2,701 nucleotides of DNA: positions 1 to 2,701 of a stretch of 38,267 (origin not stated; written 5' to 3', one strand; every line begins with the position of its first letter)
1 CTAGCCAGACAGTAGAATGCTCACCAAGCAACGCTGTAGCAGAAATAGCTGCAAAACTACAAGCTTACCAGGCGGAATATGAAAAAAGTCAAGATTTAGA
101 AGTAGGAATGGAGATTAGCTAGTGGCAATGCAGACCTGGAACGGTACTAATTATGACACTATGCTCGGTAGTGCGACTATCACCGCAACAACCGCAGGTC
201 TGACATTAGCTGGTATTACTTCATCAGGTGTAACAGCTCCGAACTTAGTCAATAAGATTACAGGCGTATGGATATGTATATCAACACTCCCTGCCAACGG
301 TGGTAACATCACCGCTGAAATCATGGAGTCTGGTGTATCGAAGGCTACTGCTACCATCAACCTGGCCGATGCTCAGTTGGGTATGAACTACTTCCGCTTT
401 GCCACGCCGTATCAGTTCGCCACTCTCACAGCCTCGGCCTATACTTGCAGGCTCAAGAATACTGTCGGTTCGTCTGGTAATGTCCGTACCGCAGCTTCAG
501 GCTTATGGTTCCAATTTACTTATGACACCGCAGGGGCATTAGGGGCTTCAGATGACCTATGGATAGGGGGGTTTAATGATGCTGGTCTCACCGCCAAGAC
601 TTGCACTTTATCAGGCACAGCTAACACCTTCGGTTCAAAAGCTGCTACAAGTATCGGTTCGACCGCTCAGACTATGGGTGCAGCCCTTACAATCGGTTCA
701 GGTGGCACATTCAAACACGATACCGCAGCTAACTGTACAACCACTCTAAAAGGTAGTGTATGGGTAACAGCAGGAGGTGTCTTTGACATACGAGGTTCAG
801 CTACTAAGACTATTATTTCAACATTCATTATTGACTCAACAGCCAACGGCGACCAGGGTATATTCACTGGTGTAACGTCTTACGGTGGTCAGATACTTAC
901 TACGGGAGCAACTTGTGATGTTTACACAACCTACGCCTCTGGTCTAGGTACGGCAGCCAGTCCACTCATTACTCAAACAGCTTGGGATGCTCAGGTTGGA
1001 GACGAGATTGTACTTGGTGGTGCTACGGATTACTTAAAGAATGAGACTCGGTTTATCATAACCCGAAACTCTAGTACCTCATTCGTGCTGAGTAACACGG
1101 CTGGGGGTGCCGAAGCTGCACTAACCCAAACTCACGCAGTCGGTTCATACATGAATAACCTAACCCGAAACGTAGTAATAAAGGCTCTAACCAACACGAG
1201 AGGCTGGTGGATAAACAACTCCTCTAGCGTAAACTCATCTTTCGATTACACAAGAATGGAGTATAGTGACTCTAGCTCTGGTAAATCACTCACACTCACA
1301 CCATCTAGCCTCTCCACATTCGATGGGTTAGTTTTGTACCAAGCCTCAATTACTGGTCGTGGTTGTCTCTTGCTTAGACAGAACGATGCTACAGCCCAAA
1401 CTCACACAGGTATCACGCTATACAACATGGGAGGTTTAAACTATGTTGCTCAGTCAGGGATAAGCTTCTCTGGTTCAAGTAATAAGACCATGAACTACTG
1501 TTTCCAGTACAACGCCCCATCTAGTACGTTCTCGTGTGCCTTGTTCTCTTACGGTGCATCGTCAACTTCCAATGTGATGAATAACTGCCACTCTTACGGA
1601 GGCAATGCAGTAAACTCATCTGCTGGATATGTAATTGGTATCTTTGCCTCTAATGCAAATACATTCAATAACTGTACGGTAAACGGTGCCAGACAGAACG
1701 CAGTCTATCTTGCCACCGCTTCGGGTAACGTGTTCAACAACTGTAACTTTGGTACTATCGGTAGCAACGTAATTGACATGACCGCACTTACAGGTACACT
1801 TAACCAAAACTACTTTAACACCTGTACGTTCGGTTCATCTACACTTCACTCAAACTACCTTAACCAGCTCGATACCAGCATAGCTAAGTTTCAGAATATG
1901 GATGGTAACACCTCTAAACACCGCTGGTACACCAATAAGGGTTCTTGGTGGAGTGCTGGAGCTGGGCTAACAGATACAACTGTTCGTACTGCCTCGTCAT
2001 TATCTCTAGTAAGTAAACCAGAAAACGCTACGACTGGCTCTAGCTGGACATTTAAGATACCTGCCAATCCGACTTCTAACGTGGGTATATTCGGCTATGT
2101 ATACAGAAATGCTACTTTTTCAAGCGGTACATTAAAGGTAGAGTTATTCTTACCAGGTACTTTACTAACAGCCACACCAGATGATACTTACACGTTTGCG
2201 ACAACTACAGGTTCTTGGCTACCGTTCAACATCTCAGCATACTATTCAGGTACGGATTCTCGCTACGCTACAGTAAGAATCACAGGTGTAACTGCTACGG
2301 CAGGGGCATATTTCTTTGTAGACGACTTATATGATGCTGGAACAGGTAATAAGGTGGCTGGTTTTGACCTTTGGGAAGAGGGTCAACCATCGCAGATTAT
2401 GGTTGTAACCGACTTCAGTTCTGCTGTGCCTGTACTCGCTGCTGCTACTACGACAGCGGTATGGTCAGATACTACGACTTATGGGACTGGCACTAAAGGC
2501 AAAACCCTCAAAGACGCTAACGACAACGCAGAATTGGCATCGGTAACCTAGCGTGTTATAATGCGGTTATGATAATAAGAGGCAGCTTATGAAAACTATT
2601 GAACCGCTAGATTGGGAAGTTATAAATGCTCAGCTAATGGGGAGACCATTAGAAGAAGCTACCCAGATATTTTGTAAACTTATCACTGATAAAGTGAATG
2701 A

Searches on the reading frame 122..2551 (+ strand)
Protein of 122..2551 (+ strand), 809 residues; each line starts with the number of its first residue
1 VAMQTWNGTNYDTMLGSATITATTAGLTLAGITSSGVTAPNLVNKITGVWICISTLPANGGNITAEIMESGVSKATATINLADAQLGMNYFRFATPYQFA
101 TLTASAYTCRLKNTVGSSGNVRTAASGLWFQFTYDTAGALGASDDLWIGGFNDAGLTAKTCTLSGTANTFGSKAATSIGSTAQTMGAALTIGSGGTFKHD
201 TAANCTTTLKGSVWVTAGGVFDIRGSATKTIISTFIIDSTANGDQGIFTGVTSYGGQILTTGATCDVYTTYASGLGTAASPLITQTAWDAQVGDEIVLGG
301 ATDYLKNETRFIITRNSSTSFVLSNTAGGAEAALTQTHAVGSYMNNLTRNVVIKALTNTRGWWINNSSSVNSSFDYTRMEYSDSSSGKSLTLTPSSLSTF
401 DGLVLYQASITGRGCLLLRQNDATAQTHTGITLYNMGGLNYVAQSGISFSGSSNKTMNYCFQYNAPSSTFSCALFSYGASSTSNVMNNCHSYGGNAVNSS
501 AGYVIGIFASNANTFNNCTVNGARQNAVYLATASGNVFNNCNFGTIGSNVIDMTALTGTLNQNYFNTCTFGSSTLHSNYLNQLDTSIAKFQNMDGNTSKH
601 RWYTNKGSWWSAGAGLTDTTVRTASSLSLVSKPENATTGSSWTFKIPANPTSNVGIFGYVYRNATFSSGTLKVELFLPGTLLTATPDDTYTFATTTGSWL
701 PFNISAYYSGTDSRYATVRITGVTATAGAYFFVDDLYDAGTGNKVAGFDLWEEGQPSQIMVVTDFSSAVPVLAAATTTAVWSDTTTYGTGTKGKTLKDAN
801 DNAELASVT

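Call 3: search_protein_families(library=pfam, proteins=[window:122-2551:+], max_evalue=0.1)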
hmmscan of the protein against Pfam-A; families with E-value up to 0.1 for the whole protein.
window:122-2551:+ (809 aa): 2 families
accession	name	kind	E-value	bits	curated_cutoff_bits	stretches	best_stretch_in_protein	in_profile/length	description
PF13229.12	Beta_helix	-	0.0006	19.9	25.9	1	427-569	12-138/158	Right handed beta helix region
PF16765.10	Pim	-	0.056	14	24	0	565-610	29-74/91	Pesticin immunity protein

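Call 4: search_protein_families(library=phrogs, proteins=[window:122-2551:+], max_evalue=0.01)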
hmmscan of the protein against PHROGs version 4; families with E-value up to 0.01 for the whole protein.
window:122-2551:+ (809 aa): 0 families

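Call 53: search_protein_families(library=ncbifam, proteins=[window:128-2551:+], max_evalue=0.01)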
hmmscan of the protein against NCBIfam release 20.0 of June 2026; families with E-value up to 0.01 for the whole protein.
window:128-2551:+ (807 aa): 0 families

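Call 63: find_related_loci(query=window:128-2551:+, collection=viral_contigs, flank=9000)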
Query window:128-2551:+ (807 aa) in viral_contigs; peptide patterns used: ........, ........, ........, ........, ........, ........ (x = any residue, [..] = any of these).
22 stretches matched a pattern; 13 encode a relative of the query (tblastn E <= 1e-3); 12 distinct loci.
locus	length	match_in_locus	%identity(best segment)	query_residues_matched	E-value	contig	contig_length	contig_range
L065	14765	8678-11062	80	9-806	0e+0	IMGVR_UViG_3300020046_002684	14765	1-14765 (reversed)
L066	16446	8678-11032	80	9-796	0e+0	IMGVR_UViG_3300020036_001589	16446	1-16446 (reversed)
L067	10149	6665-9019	80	9-796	0e+0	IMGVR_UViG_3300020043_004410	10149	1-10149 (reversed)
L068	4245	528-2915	74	1-797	0e+0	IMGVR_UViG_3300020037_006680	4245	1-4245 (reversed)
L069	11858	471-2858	74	1-797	0e+0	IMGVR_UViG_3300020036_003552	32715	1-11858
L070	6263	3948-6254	76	9-779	0e+0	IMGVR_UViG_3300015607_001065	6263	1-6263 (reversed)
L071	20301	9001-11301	79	9-779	0e+0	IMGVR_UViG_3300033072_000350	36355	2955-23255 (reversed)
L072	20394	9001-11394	65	1-807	0e+0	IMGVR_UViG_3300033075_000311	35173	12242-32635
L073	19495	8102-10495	65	1-807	0e+0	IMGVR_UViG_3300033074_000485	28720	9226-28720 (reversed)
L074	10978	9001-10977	75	9-661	0e+0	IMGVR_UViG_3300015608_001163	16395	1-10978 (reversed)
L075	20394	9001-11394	65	1-807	0e+0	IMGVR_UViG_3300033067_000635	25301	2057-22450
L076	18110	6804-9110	76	9-779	0e+0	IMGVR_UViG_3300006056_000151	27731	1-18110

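Call 66: search_protein_families(library=pfam, proteins=[L071:1249-2253:+, L071:2136-2900:+, L071:2911-4140:+, L071:4480-5736:+, L071:5801-7801:+, L071:7805-8620:+, L071:11619-12332:+, L071:12325-13557:+, L071:13574-14101:+, L071:16464-18314:+], max_evalue=0.001)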
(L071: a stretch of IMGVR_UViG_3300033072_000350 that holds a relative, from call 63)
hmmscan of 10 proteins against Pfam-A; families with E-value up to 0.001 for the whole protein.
L071:1249-2253:+ (334 aa): 2 families
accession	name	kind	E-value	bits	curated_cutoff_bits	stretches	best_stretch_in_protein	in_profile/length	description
PF13692.12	Glyco_trans_1_4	-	4.7e-05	24.1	27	1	209-276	63-133/142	Glycosyl transferases group 1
PF00534.26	Glycos_transf_1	-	0.00028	20.9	26.4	1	214-257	84-127/172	Glycosyl transferases group 1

L071:2136-2900:+ (254 aa): 0 families

L071:2911-4140:+ (409 aa): 2 families
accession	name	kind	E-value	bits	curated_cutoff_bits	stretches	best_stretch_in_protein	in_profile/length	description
PF01555.25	N6_N4_Mtase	-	8.4e-25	88.4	26.7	1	181-388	4-220/221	DNA methylase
PF02195.25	ParB_N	-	4.9e-05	23.7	26.3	1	2-88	2-93/95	ParB N-terminal domain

L071:4480-5736:+ (418 aa): 1 family
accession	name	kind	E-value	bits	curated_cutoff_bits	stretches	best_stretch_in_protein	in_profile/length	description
PF04466.19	Terminase_3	-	1.3e-31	110.2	23.2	1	25-216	3-201/201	Phage terminase large subunit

L071:5801-7801:+ (666 aa): 2 families
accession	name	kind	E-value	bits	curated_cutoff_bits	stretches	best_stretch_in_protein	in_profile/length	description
PF04860.17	Phage_portal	-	5.9e-40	137.8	39.1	1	65-376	20-321/321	Phage portal protein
PF04233.19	Phage_Mu_F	-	7.4e-08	33.6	29.6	1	535-657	3-111/112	Phage Mu protein F like protein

L071:7805-8620:+ (271 aa): 0 families

L071:11619-12332:+ (237 aa): 1 family
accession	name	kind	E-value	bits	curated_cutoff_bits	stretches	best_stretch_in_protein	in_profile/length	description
PF04586.22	Peptidase_S78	-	1.5e-07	32.2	21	1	32-145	33-156/165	Caudovirus prohead serine protease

L071:12325-13557:+ (410 aa): 2 families
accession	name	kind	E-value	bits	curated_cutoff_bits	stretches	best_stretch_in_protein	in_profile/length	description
PF05065.19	Phage_capsid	-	1.2e-20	74.5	24.2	1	120-364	2-247/280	Phage capsid family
PF25209.1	Phage_capsid_4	-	1.7e-07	32.2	27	1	136-325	8-203/262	Phage capsid protein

L071:13574-14101:+ (175 aa): 0 families

L071:16464-18314:+ (616 aa): 0 families

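Call 69: find_homologous_proteins(query=window:128-2551:+, max_evalue=0.00001)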
Query window:128-2551:+ (807 aa): 199 proteins with E <= 0.00001 among 8000 candidates; the best 120 are listed.
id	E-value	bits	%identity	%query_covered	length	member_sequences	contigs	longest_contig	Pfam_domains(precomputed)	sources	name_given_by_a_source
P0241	0.0e+0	1755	100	100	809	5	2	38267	-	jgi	-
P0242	0.0e+0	1356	80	98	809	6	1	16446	-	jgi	-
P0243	0.0e+0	1346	79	99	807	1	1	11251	-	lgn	-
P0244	0.0e+0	1281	75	99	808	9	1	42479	-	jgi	jgi:hypothetical protein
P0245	0.0e+0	1269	75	98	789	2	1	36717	-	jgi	jgi:hypothetical protein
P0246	0.0e+0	1264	74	99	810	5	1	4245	-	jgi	-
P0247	0.0e+0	1264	76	99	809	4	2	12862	-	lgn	-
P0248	0.0e+0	1258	77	96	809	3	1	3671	-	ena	-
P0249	0.0e+0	1256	75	99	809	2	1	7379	-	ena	-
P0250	0.0e+0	1253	74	98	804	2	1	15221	-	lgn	-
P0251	0.0e+0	1239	75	99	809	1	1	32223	-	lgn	-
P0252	0.0e+0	1232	72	98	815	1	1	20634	-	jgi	-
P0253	0.0e+0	1231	75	99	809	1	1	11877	-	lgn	-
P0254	0.0e+0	1215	73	99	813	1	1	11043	-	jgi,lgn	jgi:hypothetical protein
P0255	0.0e+0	1215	71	100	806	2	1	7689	-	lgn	-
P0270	0.0e+0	1164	71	98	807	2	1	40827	-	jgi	-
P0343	4.6e-223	761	51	100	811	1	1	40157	-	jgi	jgi:hypothetical protein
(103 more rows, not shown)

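Call 73: find_encoding_contigs(protein=P0244, flank=9000, max_places=1)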
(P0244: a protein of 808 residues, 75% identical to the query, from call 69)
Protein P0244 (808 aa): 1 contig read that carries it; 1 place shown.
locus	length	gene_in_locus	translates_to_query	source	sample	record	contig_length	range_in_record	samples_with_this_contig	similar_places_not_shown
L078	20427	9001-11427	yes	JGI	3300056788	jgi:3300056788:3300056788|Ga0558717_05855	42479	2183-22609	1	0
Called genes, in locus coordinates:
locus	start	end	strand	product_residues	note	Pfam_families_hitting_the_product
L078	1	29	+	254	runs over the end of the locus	-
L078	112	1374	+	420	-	PF03237:Terminase_6N, PF17288:Terminase_3C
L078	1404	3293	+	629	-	-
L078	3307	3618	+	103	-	-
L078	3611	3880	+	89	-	-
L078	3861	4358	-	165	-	-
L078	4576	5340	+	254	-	-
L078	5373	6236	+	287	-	PF25209:Phage_capsid_4 (weak)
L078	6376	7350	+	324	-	-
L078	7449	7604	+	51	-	-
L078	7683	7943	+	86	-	-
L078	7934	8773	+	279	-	-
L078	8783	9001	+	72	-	-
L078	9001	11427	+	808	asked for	-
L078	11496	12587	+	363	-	-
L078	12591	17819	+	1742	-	-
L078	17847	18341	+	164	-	PF13392:HNH_3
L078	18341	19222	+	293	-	PF24175:SU10_adaptor (faint)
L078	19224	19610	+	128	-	PF13392:HNH_3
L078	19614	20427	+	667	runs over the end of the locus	-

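Call 74: find_encoding_contigs(protein=P0270, flank=9000, max_places=1)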
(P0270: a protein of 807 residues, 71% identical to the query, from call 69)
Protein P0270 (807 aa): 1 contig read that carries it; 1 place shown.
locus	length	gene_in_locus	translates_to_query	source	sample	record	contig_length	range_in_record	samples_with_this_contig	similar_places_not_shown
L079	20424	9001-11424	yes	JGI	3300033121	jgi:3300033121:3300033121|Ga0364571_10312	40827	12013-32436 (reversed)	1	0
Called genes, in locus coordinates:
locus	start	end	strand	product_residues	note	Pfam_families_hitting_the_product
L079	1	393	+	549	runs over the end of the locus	PF05876:GpA_ATPase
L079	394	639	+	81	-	-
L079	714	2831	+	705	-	-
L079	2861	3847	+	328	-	-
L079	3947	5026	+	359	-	-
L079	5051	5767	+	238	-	-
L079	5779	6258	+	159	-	-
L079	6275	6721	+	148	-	-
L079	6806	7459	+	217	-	-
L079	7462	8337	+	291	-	-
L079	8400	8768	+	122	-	-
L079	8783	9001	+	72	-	-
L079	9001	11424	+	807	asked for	-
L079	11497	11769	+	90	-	-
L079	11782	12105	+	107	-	-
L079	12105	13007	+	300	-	PF00386:C1q (weak)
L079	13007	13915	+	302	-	PF05475:Chlam_vir (weak)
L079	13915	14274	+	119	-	-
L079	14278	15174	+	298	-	PF05257:CHAP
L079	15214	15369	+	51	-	-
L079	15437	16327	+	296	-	PF24175:SU10_adaptor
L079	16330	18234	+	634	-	-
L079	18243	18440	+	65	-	-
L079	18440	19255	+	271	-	-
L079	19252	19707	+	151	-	-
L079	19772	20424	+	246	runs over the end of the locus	-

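Call 75: find_encoding_contigs(protein=P0343, flank=9000, max_places=1)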
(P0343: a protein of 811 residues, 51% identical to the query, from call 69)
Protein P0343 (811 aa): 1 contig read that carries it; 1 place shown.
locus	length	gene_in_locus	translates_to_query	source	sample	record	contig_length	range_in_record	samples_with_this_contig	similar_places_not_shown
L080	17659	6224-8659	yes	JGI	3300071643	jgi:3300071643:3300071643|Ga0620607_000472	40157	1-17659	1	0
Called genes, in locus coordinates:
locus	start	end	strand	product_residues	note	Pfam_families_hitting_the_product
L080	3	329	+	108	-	?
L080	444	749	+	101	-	-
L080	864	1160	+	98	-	-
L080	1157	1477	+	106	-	-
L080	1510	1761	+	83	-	-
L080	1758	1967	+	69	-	-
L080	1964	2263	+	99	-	-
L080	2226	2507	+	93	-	-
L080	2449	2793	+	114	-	-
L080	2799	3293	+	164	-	PF11753:DUF3310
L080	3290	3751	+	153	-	-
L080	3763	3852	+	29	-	-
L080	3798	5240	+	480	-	-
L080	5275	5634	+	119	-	-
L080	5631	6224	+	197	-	-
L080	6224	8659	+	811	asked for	-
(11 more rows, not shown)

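Call 77: predict_structure(alignment_id=A2)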
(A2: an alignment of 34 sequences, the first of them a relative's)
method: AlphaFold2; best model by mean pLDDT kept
length: 809 residues; sequences in the alignment: 34
mean_pLDDT: 87.1   pTM: 0.83
mean pLDDT of the five models: 87.1, 86.7, 85.9, 83.0, 82.9
residues with pLDDT >= 90: 520; 70-90: 217; 50-70: 20; < 50: 52
segments of 3 or more residues with pLDDT < 50: 741-744, 764-809
pLDDT, mean of each block of 10 residues (from residue 1): 88 92 92 94 95 89 92 91 92 93 95 90 93 88 94 89 93 80 89 97 96 95 93 95 92 94 95 94 95 91 80 96 93 90 95 95 93 97 89 90 94 84 86 85 85 94 79 88 95 76 90 96 90 94 89 94 96 93 94 93 94 88 82 90 88 86 90 93 89 91 90 90 89 75 56 86 46 36 38 35 39
secondary structure, 60 per line:
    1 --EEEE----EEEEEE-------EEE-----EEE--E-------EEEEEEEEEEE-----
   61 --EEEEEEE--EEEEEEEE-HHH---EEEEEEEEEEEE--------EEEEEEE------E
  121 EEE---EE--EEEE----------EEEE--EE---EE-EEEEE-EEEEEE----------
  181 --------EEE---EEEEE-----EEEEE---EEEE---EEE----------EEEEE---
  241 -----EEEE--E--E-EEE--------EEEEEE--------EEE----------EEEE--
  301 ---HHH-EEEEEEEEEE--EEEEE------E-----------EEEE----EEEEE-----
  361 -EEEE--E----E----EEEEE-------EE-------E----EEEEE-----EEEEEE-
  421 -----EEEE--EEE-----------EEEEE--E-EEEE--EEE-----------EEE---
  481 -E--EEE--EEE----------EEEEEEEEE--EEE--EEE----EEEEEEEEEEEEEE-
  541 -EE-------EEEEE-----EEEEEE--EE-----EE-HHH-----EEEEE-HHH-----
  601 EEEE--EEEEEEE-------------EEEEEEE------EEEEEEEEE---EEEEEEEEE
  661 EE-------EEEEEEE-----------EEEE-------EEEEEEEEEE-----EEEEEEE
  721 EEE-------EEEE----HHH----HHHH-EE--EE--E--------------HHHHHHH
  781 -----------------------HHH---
elements in order (helices of 4 or more, strands of 3 or more residues): E3-6 E11-16 E24-26 E32-34 E45-55 E63-69 E72-79 E87-98 E107-113 E120-123 E131-134 E145-148 E159-163 E165-170 E189-191 E195-199 E205-209 E213-216 E220-222 E233-237 E246-249 E257-259 E268-273 E282-284 E295-298 E308-317 E320-324 E343-346 E351-355 E362-365 E378-382 E404-408 E414-419 E426-429 E432-434 E446-450 E455-458 E461-463 E475-477 E485-487 E490-492 E503-511 E514-516 E519-521 E526-539 E551-555 E561-566 E587-591 E601-604 E607-613 E627-633 E640-648 E652-662 E670-676 E688-691 E699-708 E714-723 E731-734 H746-749 H774-780

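Call 79: fold_search(model_id=the predicted structure, library=pdb)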
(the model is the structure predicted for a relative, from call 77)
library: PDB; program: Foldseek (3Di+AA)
matches with E <= 10: 1523; with E <= 0.001: 39
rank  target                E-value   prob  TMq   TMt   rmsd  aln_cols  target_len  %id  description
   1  8pvs_A                6.3e-07  1.00  0.14  0.16  22.9       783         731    8  Targeting extended blood antigens by Akkermansia muciniphila enzymes unveils a missing link for generating universal d (released 2024-02-28)
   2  8c6i_A                2.4e-06  1.00  0.25  0.18  15.6      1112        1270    8  TMEM2 ectodomain (released 2023-02-01)
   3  7w1c_A                2.4e-06  1.00  0.18  0.21  18.9       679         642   10  Crystal structure of Klebsiella pneumoniae K1 capsule-specific polysaccharide lyase in a P1 crystal form (released 2022-05-18)
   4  7w1c_B                2.6e-06  1.00  0.15  0.17  18.4       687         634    9  Crystal structure of Klebsiella pneumoniae K1 capsule-specific polysaccharide lyase in a P1 crystal form (released 2022-05-18)
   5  8yk1_A                2.7e-06  0.92  0.12  0.12  27.8       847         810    8  Blood group B alpha-1,3-galactosidase AgaBb from Bifidobacterium bifidum, construct 23-844 (released 2024-07-10)
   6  8yk3_B                3.6e-06  0.98  0.12  0.15  19.5       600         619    9  Blood group B alpha-1,3-galactosidase AgaBb from Bifidobacterium bifidum, construct T7-tag_24-673 (released 2024-07-10)
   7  5zru_A                4.1e-06  1.00  0.15  0.19  19.7       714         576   10  Crystal structure of Agl-KA catalytic domain (released 2019-10-23)
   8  7w1c_E                5.5e-06  1.00  0.22  0.26  19.1       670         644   11  Crystal structure of Klebsiella pneumoniae K1 capsule-specific polysaccharide lyase in a P1 crystal form (released 2022-05-18)
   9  8yk2_A                6.6e-06  0.92  0.11  0.12  19.3       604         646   10  Blood group B alpha-1,3-galactosidase AgaBb from Bifidobacterium bifidum, construct T7-tag_24-700 (released 2024-07-10)
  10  4y9v_A                7.2e-06  1.00  0.19  0.23  16.4       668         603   10  Gp54 tailspike of Acinetobacter baumannii bacteriophage AP22 in complex with A. baumannii capsular saccharide (released 2017-02-01)
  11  9beh_A                8.7e-06  0.99  0.13  0.16  20.1       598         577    8  Structure of GH110A in complex with galactose-6-sulfate (released 2025-08-27)
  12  8iqe_C                1.0e-05  1.00  0.20  0.25  16.2       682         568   11  Crystal structure of tetrameric K2-2 TSP (released 2024-02-21)
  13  8yk3_A                1.1e-05  0.97  0.13  0.16  20.2       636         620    8  Blood group B alpha-1,3-galactosidase AgaBb from Bifidobacterium bifidum, construct T7-tag_24-673 (released 2024-07-10)
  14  6k0p_A                1.1e-05  1.00  0.16  0.21  17.4       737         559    8  Catalytic domain of GH87 alpha-1,3-glucanase D1045A in complex with nigerose (released 2019-12-25)
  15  9bev_A                1.2e-05  0.98  0.12  0.15  20.9       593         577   10  Structure of GH110A in complex with a lambda-carrageenan oligosaccharide (released 2025-08-27)
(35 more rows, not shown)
